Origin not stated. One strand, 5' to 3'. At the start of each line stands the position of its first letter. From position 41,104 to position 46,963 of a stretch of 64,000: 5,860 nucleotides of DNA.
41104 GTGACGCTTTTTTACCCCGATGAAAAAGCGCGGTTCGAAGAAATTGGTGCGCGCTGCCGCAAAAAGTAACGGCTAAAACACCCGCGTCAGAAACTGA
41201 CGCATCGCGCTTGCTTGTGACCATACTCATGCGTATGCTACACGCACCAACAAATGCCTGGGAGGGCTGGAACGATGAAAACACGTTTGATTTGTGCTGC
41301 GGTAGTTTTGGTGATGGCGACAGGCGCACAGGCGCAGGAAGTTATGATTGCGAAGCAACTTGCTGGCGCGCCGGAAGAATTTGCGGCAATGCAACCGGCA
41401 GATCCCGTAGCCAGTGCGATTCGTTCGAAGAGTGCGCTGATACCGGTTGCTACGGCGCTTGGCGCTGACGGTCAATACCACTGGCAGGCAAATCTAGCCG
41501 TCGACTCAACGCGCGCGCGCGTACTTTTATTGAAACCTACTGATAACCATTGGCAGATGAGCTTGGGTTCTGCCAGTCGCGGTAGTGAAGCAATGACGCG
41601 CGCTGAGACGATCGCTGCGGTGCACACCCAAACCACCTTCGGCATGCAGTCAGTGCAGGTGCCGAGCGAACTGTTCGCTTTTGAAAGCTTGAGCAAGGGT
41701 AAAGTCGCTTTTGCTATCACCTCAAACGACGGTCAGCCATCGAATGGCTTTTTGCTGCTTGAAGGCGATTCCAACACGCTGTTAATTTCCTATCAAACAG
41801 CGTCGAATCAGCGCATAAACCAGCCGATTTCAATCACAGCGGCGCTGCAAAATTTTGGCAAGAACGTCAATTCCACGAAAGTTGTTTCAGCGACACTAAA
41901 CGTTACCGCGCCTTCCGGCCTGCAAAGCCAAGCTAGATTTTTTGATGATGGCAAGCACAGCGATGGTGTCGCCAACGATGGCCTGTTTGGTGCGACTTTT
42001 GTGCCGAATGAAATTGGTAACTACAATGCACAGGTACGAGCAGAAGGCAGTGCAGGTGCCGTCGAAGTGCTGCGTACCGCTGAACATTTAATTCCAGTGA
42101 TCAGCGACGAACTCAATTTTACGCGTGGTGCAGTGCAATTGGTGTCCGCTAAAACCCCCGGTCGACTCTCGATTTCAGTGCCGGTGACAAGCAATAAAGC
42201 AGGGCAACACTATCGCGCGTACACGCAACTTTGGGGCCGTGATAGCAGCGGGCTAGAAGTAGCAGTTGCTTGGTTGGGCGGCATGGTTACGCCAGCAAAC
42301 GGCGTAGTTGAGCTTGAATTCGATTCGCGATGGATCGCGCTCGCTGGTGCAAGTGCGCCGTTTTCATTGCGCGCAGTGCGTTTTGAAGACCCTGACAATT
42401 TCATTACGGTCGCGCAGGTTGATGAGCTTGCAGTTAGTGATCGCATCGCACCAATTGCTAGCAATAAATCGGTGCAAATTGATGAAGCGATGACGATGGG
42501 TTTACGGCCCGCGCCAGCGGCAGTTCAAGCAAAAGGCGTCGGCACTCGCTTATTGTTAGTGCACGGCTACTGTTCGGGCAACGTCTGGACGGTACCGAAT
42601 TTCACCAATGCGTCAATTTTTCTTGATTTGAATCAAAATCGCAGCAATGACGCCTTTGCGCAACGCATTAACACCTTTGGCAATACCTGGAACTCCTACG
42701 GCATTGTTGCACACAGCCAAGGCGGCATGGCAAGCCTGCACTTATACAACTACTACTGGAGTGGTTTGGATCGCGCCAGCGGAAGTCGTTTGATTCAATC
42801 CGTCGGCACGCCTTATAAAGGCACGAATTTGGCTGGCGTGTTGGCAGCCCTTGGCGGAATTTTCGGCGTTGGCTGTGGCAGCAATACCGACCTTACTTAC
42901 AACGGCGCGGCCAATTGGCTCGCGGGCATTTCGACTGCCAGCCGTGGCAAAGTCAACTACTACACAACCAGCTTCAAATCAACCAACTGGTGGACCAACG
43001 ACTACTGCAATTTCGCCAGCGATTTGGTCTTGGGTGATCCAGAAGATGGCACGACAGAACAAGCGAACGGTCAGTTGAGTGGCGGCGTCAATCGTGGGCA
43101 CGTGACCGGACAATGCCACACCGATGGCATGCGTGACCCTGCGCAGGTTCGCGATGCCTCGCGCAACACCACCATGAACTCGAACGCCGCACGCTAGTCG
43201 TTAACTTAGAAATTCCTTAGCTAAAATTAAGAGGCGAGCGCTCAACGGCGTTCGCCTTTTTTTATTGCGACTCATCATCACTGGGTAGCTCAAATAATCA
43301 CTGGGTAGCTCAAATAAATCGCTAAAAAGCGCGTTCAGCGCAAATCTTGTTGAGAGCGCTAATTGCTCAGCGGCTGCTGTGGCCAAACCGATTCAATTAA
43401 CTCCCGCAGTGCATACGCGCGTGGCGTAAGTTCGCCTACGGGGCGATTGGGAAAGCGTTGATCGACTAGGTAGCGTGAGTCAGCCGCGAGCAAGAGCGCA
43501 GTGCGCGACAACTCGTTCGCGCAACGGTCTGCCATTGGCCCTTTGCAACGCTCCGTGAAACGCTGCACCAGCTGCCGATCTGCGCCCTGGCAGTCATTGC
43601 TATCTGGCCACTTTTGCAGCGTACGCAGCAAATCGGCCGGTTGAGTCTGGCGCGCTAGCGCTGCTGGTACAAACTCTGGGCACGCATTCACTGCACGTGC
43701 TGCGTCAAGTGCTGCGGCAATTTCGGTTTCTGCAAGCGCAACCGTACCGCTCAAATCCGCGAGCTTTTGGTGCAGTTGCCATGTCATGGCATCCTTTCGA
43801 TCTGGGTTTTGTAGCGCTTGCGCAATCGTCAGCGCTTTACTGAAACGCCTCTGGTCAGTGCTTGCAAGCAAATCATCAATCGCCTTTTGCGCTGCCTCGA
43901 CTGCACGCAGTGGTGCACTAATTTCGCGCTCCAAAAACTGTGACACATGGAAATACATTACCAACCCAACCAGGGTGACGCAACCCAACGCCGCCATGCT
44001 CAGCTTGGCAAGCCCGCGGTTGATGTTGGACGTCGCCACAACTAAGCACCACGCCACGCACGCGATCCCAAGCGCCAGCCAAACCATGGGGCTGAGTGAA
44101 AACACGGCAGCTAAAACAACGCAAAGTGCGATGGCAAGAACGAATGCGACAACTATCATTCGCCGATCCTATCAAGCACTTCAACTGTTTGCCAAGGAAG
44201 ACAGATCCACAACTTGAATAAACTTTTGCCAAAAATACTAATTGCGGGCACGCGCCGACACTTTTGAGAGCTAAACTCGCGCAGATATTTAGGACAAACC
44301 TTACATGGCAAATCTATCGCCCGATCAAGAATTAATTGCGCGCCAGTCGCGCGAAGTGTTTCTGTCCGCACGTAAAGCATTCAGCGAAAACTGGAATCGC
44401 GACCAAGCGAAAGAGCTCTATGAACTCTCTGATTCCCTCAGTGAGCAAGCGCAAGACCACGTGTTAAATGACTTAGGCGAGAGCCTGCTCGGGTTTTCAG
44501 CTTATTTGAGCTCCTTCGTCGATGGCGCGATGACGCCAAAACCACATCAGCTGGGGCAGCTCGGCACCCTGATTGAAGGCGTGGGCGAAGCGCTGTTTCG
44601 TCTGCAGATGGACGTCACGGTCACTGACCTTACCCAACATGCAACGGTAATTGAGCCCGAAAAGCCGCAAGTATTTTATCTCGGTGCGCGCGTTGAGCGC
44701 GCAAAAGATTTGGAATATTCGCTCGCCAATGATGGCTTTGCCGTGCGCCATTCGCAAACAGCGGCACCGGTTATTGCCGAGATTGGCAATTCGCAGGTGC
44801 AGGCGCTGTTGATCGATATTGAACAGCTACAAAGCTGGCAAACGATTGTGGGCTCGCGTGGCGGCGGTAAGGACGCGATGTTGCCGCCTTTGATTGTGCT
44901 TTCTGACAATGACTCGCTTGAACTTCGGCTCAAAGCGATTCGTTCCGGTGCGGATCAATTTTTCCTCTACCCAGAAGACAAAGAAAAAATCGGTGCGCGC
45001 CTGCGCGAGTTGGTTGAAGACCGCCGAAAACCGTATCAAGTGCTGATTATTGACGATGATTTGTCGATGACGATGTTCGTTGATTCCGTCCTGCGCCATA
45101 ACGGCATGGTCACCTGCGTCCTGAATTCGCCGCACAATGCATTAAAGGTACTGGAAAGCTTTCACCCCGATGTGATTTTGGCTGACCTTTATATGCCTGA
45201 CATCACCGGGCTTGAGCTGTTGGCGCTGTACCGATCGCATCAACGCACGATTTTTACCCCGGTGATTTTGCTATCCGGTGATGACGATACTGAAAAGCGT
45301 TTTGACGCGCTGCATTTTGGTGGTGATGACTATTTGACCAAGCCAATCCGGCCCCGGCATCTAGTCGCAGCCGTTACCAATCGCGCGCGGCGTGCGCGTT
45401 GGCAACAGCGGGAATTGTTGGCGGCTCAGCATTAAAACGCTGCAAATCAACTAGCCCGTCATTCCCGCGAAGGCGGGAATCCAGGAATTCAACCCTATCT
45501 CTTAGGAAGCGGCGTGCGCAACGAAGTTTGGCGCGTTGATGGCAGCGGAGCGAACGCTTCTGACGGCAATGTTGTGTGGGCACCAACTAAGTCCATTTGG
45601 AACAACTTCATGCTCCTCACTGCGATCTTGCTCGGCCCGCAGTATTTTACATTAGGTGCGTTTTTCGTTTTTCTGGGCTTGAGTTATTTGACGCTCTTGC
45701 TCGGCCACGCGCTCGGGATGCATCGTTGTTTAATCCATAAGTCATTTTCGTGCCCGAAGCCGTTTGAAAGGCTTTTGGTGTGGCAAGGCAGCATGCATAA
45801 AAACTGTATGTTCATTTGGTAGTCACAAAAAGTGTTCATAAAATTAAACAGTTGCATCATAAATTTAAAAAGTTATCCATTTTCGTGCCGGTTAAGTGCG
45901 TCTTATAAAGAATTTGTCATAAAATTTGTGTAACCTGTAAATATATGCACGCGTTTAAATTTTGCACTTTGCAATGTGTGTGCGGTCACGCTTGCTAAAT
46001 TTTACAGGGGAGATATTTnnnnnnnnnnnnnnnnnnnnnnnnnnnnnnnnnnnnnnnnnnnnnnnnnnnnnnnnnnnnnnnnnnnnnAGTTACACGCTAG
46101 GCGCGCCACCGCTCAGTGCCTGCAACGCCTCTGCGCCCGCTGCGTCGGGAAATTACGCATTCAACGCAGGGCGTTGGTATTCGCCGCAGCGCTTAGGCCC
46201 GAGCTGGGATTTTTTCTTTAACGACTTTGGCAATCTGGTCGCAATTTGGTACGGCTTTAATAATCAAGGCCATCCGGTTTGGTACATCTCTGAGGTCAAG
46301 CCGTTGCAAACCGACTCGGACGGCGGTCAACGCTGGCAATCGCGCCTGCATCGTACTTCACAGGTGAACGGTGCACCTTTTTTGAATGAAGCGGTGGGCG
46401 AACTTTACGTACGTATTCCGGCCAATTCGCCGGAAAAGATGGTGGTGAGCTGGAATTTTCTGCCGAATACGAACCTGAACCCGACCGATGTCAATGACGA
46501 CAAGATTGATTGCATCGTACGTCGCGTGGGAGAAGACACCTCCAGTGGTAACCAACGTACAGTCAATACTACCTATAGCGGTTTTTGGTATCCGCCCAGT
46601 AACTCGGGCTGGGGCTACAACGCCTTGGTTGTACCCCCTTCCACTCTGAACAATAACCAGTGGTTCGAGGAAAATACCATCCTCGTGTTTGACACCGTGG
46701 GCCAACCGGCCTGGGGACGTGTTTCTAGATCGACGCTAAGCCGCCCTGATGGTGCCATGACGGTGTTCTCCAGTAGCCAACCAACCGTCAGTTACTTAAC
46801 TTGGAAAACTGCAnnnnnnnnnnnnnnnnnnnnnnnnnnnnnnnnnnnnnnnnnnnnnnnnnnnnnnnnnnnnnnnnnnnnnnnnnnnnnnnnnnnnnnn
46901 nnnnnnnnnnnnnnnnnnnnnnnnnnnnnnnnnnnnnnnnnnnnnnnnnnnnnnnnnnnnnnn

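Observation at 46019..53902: Stand-alone, Sec-signal-bearing TcB-TcC-like fusion with an unexplained ~450-aa N-terminal extension and no TcA, VgrG or PAAR partner in the window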

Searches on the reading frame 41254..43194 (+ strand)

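Call 5: search_protein_families(library=pfam, proteins=[window:41254-43194:+], max_evalue=0.01)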
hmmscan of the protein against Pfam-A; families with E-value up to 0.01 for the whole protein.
window:41254-43194:+ (647 aa): 1 family
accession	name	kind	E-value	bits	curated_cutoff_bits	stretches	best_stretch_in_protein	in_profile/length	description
PF20943.3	DUF4785_3rd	-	0.00064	20.2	24.5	1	298-390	8-100/106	Domain of unknown function (DUF4785) C-terminal domain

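Call 11: search_protein_families(library=ncbifam, proteins=[window:41254-43194:+], max_evalue=0.01)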
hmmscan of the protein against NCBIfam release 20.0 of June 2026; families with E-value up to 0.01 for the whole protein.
window:41254-43194:+ (647 aa): 1 family
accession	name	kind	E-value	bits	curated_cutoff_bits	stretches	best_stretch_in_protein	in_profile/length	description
NF041940.1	choice_anch_X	domain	8.7e-14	51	25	1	229-263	3-37/37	choice-of-anchor X domain-containing protein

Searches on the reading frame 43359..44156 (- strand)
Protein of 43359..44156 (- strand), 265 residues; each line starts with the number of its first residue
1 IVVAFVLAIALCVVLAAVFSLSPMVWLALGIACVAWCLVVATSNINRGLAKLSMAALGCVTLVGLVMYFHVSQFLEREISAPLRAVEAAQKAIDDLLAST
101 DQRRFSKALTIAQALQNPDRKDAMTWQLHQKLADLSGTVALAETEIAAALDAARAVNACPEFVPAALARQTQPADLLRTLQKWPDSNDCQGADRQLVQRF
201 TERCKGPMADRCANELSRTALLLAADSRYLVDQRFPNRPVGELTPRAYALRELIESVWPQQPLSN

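Call 5: search_protein_families(library=pfam, proteins=[window:43359-44156:-], max_evalue=0.01)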
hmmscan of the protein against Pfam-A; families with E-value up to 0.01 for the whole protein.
window:43359-44156:- (265 aa): 1 family
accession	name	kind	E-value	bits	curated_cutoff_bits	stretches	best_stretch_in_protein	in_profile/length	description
PF04932.20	Wzy_C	-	0.0056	16.9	31.7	1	9-76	2-64/149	O-Antigen ligase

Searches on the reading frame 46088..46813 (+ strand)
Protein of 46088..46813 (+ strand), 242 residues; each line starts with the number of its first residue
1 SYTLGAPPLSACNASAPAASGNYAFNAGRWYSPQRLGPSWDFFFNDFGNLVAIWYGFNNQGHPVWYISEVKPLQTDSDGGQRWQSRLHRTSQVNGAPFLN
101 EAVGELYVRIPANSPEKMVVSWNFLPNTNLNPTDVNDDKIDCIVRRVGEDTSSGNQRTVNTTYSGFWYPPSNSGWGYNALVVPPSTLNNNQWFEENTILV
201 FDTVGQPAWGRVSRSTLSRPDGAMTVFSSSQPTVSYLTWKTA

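Call 46: predict_structure(alignment_id=A2)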
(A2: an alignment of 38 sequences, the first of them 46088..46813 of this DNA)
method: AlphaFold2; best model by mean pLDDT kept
length: 242 residues; sequences in the alignment: 38
mean_pLDDT: 81.5   pTM: 0.81
mean pLDDT of the five models: 81.5, 79.8, 79.3, 78.4, 77.9
residues with pLDDT >= 90: 94; 70-90: 99; 50-70: 37; < 50: 12
segments of 3 or more residues with pLDDT < 50: 15-23
pLDDT, mean of each block of 10 residues (from residue 1): 92 59 65 83 90 92 93 95 95 78 95 90 85 67 78 68 86 84 83 90 92 85 67 52 46
secondary structure, 60 per line:
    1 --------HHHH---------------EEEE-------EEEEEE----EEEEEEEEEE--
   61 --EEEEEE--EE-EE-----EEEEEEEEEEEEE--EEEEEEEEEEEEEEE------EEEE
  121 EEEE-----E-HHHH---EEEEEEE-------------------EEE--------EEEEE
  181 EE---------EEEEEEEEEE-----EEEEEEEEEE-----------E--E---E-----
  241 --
elements in order: H9-12 E28-31 E39-44 E49-58 E63-68 E81-93 E96-110 E117-124 H132-135 E139-145 E165-167 E176-182 E192-201 E207-216

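Call 48: fold_search(model_id=the predicted structure, library=pdb)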
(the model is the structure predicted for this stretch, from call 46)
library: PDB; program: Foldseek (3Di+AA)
matches with E <= 10: 643; with E <= 0.001: 0
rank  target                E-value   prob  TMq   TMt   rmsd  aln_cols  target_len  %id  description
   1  8e0p_C                1.8e-02  0.41  0.21  0.09  19.5       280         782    9  Crystal structure of mouse APCDD1 in fusion with engineered MBP (released 2023-05-03)
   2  6in9_B                2.0e-02  0.18  0.14  0.13  20.6       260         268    9  Crystal structure of MucB in complex with MucA(peri) (released 2019-07-24)
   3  6in9_A                2.7e-02  0.16  0.14  0.12  20.8       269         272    8  Crystal structure of MucB in complex with MucA(peri) (released 2019-07-24)
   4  2asn                  4.7e-02  0.96  0.31  0.40   8.3       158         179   16  Crystal structure of D1A mutant of nitrophorin 2 complexed with imidazole (released 2006-08-01)
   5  1sxx                  7.9e-02  0.85  0.28  0.35   6.5       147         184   12  1.0 A Crystal Structure of D129A/L130A Mutant of Nitrophorin 4 Complexed with Nitric Oxide (released 2004-06-08)
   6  6pai_C                9.6e-02  0.11  0.15  0.11  21.2       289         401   10  Structure of the human DDB1-DDA1-DCAF15 E3 ubiquitin ligase bound to RBM39 and sulfonamide E7820 (released 2019-09-18)
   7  2ofr                  1.1e-01  0.90  0.33  0.41   6.3       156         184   15  1.00 A Crystal Structure Of V36A/D129A/L130A Mutant of Nitrophorin 4 From Rhodnius Prolixus Complexed With Nitric Oxide  (released 2008-01-08)
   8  6s8v_A                1.2e-01  0.10  0.14  0.16  15.8       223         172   12  Structure of the high affinity Anticalin P3D11 in complex with the human CD98 heavy chain ectodomain (released 2020-03-04)
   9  4hpb                  1.3e-01  0.82  0.29  0.37   6.4       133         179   10  Crystal structure of Nitrophorin 4 from Rhodnius prolixus Complexed with Beta-Mercaptoethanol at pH 7.4 (released 2013-03-20)
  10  1hn2_A                1.3e-01  0.60  0.26  0.36   9.1       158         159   12  CRYSTAL STRUCTURE OF BOVINE OBP COMPLEXED WITH AMINOANTHRACENE (released 2001-12-05)
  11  1sxw                  1.5e-01  0.85  0.33  0.41   6.6       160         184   15  1.05 A Crystal Structure of D30A Mutant of Nitrophorin 4 from Rhodnius Prolixus Complexed with Nitric Oxide (released 2004-06-08)
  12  1erb                  1.8e-01  0.60  0.28  0.36   8.2       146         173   15  THE INTERACTION OF N-ETHYL RETINAMIDE WITH PLASMA RETINOL-BINDING PROTEIN (RBP) AND THE CRYSTAL STRUCTURE OF THE RETINOI (released 1994-01-31)
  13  4mvl_A                1.8e-01  0.08  0.15  0.17  15.7       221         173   11  Crystal structure of an engineered lipocalin (Anticalin H1GA) in complex with the Alzheimer amyloid peptide Abeta1-40 (released 2015-08-12)
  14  1fem                  2.0e-01  0.54  0.28  0.36   8.2       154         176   15  CRYSTALLOGRAPHIC STUDIES ON COMPLEXES BETWEEN RETINOIDS AND PLASMA RETINOL-BINDING PROTEIN (released 1994-11-01)
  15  1hbp                  2.2e-01  0.63  0.27  0.35   8.1       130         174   15  CRYSTAL STRUCTURE OF LIGANDED AND UNLIGANDED FORMS OF BOVINE PLASMA RETINOL-BINDING PROTEIN (released 1994-01-31)
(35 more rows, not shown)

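Call 70: fold_search(model_id=the predicted structure, library=viral)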
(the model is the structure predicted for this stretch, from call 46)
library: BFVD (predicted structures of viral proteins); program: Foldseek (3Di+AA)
matches with E <= 10: 583; with E <= 0.001: 0
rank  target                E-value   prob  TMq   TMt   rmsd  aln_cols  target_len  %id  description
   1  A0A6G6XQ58            4.8e-02  0.11  0.16  0.08  23.4       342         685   11  (no name in the UniProt tables at hand)
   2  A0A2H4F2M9            5.6e-02  0.13  0.14  0.05  29.1       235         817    8  (no name in the UniProt tables at hand)
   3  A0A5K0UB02            6.6e-02  0.09  0.15  0.09  19.0       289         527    9  Uncharacterized protein [Yasminevirus sp. GU-2018]
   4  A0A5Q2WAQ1            8.4e-02  0.16  0.15  0.09  16.2       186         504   17  (no name in the UniProt tables at hand)
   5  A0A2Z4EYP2            1.3e-01  0.20  0.18  0.17  17.5       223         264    8  (no name in the UniProt tables at hand)
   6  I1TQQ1                1.3e-01  0.15  0.19  0.12  20.3       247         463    9  (no name in the UniProt tables at hand)
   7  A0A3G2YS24            1.5e-01  0.07  0.16  0.09  23.2       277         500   10  Putative tail spike protein [Serratia phage vB_SmaA_3M]
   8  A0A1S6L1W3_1          1.5e-01  0.07  0.13  0.06  21.0       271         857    8  (no name in the UniProt tables at hand)
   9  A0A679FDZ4            1.7e-01  0.07  0.15  0.08  30.0       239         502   10  Phage tail fiber protein [Cronobacter phage vB_CsaP_009]
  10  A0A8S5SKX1            1.8e-01  0.08  0.13  0.13  18.2       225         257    8  Lipoprotein [Siphoviridae sp. ct3ka12]
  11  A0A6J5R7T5            1.9e-01  0.05  0.12  0.05  26.4       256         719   11  Fibronectin type III [uncultured Caudovirales phage]
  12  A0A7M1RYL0            2.2e-01  0.08  0.16  0.13  13.3       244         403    9  Uncharacterized protein [uncultured phage cr112_1]
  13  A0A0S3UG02            2.2e-01  0.04  0.11  0.07  19.8       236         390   11  Uncharacterized protein [Pseudomonas phage phiR18]
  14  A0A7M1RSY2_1          2.2e-01  0.03  0.11  0.04  33.5       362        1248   10  Spore coat protein-like protein [uncultured phage cr124_1]
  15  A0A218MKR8            2.4e-01  0.08  0.14  0.05  18.2       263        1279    9  Putative tail tubular protein B [uncultured virus]
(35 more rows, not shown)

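Call 85: search_solved_structures(query=A2, max_evalue=10)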
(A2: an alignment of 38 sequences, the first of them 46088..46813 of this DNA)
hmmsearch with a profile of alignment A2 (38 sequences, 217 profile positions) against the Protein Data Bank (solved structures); distinct sequences matched with E-value up to 10: 3.
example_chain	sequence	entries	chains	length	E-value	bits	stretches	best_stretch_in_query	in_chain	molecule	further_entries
7dmp_A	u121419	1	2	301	0.74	12.1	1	25-56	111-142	Radial spoke head 1 homolog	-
8wzb_F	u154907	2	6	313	0.82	12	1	25-56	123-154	Radial spoke head 1 homolog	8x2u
3sjv_D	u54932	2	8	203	1.1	11.5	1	23-90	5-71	RL42 T cell receptor, alpha chain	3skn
